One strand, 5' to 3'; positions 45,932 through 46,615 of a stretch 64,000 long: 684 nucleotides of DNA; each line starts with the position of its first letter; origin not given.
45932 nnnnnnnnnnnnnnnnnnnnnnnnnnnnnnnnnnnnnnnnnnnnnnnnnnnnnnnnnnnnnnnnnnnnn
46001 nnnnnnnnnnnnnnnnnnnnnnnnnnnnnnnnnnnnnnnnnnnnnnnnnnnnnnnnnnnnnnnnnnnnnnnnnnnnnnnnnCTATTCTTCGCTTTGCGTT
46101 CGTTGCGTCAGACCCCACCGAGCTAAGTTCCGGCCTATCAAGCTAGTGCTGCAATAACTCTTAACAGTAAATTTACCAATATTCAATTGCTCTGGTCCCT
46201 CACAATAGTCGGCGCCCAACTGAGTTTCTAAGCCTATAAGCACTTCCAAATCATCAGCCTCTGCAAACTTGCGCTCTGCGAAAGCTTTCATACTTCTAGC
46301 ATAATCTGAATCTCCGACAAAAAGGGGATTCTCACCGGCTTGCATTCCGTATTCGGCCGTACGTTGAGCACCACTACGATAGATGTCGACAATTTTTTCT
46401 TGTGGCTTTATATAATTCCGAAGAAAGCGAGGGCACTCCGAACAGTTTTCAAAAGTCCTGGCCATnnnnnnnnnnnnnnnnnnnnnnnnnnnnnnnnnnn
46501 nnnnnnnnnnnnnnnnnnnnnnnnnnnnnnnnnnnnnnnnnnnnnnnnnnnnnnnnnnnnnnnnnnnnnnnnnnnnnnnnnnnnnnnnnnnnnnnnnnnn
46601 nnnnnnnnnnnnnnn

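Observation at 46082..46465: Cys-motif ORF P127 inserted between rpsG and fusA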

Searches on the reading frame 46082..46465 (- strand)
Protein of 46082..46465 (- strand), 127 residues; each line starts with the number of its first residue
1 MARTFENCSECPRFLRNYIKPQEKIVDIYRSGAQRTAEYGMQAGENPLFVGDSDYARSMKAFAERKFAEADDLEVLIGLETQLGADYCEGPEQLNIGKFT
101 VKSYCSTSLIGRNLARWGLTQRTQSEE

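Call 4: search_protein_families(library=pfam, proteins=[window:46082-46465:-], max_evalue=1)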
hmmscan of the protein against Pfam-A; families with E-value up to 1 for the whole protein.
window:46082-46465:- (127 aa): 0 families

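Call 6: search_protein_families(library=ncbifam, proteins=[window:46082-46465:-], max_evalue=1)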
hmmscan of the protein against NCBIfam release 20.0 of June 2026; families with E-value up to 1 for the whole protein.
window:46082-46465:- (127 aa): 0 families

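Call 7: find_homologous_proteins(query=window:46085-46465:-, max_evalue=0.01)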
Query window:46085-46465:- (127 aa): 1 proteins with E <= 0.01 among 9 candidates.
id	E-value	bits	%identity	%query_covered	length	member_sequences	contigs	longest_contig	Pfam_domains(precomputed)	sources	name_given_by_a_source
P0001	1.1e-79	282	100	100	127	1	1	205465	-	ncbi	-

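Call 9: find_encoding_contigs(protein=P0001, flank=6000)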
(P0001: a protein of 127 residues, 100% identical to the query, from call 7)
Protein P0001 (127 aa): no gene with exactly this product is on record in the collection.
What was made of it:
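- Tried and rejected: find_encoding_contigs had no record for P127 (call 9).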

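Call 18: search_protein_representatives(protein=window:46085-46465:-)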
Query: 127 residues. Proteins with E-value up to 0.001 (for the whole library): 1; up to 1e-10: 1; up to 1e-30: 1. The best 1 are listed.
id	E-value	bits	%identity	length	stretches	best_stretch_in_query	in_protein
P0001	3.5e-80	282.4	100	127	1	1-127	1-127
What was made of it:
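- Only a self-hit among 1.84 billion representatives and 5.8 billion clusters (calls 7, 18).
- Tried and rejected: The word-indexed search of 5.8 billion clusters (call 7) and the exhaustive phmmer search of 1.84 billion representatives (call 18) found only P127 itself.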

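Call 24: find_related_loci(query=window:46085-46465:-, collection=metagenome_contigs, flank=6000)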
Query window:46085-46465:- (127 aa) in metagenome_contigs; peptide patterns used: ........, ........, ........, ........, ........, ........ (x = any residue, [..] = any of these).
182 stretches matched a pattern, but none encodes a relative of the query by tblastn (E <= 1e-3).
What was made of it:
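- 46082..46465 (-): P127: a 127-codon ORF (ATG to TAG) that fills the rpsG-fusA gap. It encodes an acidic protein (pI 5.13) with four Cys and no detectable homologue. Calls 7, 18 and 24: self-hit only.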

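Call 35: find_homologous_proteins(query=A3, max_evalue=10)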
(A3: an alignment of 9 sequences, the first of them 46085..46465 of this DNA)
Query A3 (9 sequences) (127 aa, profile of the alignment): 7 proteins with E <= 10 among 389 candidates.
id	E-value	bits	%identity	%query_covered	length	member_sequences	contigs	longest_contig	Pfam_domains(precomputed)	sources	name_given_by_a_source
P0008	4.8e-27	113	-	-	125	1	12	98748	-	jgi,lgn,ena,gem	-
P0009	2.9e-24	104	-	-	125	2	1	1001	-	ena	-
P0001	2.8e-21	95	100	100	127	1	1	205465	-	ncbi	-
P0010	7.6e-16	77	39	14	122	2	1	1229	-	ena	-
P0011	1.7e-14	73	33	10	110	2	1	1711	-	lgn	-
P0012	7.5e-12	64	-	-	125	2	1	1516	-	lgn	-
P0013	6.4e+0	26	-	-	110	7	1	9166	-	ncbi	-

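Call 37: find_encoding_contigs(protein=P0013, flank=4000, max_places=3)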
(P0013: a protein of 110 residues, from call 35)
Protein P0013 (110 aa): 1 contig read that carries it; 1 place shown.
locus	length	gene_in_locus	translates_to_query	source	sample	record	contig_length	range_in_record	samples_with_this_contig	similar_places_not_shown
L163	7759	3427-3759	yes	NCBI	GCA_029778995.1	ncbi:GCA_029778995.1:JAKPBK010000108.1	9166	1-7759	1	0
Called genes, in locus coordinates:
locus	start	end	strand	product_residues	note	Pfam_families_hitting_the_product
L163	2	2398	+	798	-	?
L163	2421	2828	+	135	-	PF00164:Ribosom_S12_S23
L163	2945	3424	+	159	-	PF00177:Ribosomal_S7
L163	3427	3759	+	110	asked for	-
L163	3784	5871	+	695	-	PF00009:GTP_EFTU, PF03144:GTP_EFTU_D2, PF22042:EF-G_D2, PF14492:EFG_III, PF16658:RF3_C (weak), PF03764:EFG_IV, PF00679:EFG_C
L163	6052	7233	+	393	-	PF00009:GTP_EFTU, PF03144:GTP_EFTU_D2, PF03143:GTP_EFTU_D3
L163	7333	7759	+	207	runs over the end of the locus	-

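Call 38: find_encoding_contigs(protein=P0012, flank=4000, max_places=3)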
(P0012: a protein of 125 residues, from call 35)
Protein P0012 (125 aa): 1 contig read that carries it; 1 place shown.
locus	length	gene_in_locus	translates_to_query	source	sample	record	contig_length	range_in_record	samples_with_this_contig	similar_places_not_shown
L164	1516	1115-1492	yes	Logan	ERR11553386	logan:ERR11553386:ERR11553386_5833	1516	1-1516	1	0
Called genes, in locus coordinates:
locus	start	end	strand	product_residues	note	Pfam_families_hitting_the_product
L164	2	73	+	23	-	?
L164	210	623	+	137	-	PF00164:Ribosom_S12_S23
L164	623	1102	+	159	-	PF00177:Ribosomal_S7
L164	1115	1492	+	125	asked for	-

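Call 39: find_encoding_contigs(protein=P0009, flank=4000, max_places=3)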
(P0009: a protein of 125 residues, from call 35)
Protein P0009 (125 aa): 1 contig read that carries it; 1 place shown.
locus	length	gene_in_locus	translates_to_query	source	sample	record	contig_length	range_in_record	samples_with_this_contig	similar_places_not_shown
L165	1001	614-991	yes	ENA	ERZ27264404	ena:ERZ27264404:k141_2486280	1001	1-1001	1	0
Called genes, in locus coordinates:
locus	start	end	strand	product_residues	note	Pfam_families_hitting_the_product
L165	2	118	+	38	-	?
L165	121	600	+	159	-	PF00177:Ribosomal_S7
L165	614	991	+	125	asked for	-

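Call 48: search_protein_families(library=padloc, proteins=[P0001, P0008, P0011, P0010], max_evalue=1)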
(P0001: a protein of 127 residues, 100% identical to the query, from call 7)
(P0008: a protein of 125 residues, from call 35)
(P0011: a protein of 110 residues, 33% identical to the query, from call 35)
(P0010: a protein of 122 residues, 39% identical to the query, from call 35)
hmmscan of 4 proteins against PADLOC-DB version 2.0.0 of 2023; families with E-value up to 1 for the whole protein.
P0001 (127 aa): 0 families

P0008 (125 aa): 0 families

P0011 (110 aa): 0 families

P0010 (122 aa): 0 families

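Call 49: search_protein_families(library=phrogs, proteins=[P0001, P0008, P0011, P0010], max_evalue=1)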
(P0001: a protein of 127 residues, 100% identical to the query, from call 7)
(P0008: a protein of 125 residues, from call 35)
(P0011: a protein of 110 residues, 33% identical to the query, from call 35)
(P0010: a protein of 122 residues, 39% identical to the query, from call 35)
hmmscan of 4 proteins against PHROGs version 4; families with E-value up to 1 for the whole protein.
P0001 (127 aa): 1 family
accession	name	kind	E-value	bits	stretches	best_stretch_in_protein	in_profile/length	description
phrog_25102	-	unknown function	0.16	13.2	1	24-66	14-57/66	-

P0008 (125 aa): 0 families

P0011 (110 aa): 1 family
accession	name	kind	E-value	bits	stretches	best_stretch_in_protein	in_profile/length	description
phrog_24112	-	unknown function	0.13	13.4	1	61-91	10-39/74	-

P0010 (122 aa): 1 family
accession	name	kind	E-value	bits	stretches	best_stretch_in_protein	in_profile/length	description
phrog_11001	-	unknown function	0.097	13.6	1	62-98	11-45/71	-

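Call 52: predict_structure(protein=P0001)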
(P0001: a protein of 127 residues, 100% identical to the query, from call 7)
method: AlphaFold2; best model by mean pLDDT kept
length: 127 residues; sequences in the alignment: 1
mean_pLDDT: 41.3   pTM: 0.27
mean pLDDT of the five models: 41.3, 37.8, 35.7, 34.4, 34.5
residues with pLDDT >= 90: 0; 70-90: 0; 50-70: 9; < 50: 118
segments of 3 or more residues with pLDDT < 50: 1-25, 32-64, 69-73, 76-127
pLDDT, mean of each block of 10 residues (from residue 1): 40 46 48 46 36 40 49 48 39 35 39 38 29
secondary structure, 60 per line:
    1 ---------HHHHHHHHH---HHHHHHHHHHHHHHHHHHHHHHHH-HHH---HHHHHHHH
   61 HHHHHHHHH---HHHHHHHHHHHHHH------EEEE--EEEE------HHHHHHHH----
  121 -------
elements in order: H10-18 H22-45 H53-69 H73-86 E93-96 E99-102 H109-116
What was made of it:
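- On FusB-type EF-G-binding proteins: The fold could not be tested because pLDDT was 41 (call 52).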

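Call 58: predict_structure(alignment_id=A4)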
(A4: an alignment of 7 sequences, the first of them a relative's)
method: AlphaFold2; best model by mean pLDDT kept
length: 127 residues; sequences in the alignment: 7
mean_pLDDT: 39.5   pTM: 0.23
mean pLDDT of the five models: 39.5, 38.2, 37.4, 37.2, 36.7
residues with pLDDT >= 90: 0; 70-90: 0; 50-70: 2; < 50: 125
segments of 3 or more residues with pLDDT < 50: 1-60, 62-64, 66-127
pLDDT, mean of each block of 10 residues (from residue 1): 39 39 42 47 41 43 48 37 33 35 35 37 35
secondary structure, 60 per line:
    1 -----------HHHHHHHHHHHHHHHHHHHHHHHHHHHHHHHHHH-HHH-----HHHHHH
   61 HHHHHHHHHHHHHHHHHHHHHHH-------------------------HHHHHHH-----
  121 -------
elements in order: H12-45 H55-83 H109-115
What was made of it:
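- AlphaFold2 gave no usable model (pLDDT 41 and 39.5; calls 52, 58).
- Tried and rejected: With the 7-sequence alignment A4 it gave 39.5 (calls 52, 58).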

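Call 59: search_solved_structures(query=P0001, max_evalue=10)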
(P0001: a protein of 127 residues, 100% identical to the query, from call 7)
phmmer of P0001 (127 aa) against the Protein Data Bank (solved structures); distinct sequences matched with E-value up to 10: 0.
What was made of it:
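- On FusB-type EF-G-binding proteins: The PDB sequence search at E up to 10 returned nothing (call 59).
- Tried and rejected: PDB sequences gave nothing (call 59).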

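Call 61: find_related_loci(query=P0001, collection=viral_contigs, flank=3000)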
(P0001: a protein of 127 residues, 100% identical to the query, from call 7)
Query P0001 (127 aa) in viral_contigs; peptide patterns used: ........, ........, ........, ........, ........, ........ (x = any residue, [..] = any of these).
7 stretches matched a pattern, but none encodes a relative of the query by tblastn (E <= 1e-3).

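Call 62: search_dna_similar(query=P0001, collection=phages, mode=protein, max_evalue=1, max_rows=5)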
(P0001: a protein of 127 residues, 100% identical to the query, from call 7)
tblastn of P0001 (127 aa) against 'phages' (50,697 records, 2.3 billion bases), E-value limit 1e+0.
No match.
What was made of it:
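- No relative in the metagenome or viral collections (calls 24, 61, 62).
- Tried and rejected: Back-translated scans of metagenome contigs (call 24) and viral contigs (call 61), and tblastn against phage genomes (call 62), found nothing.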
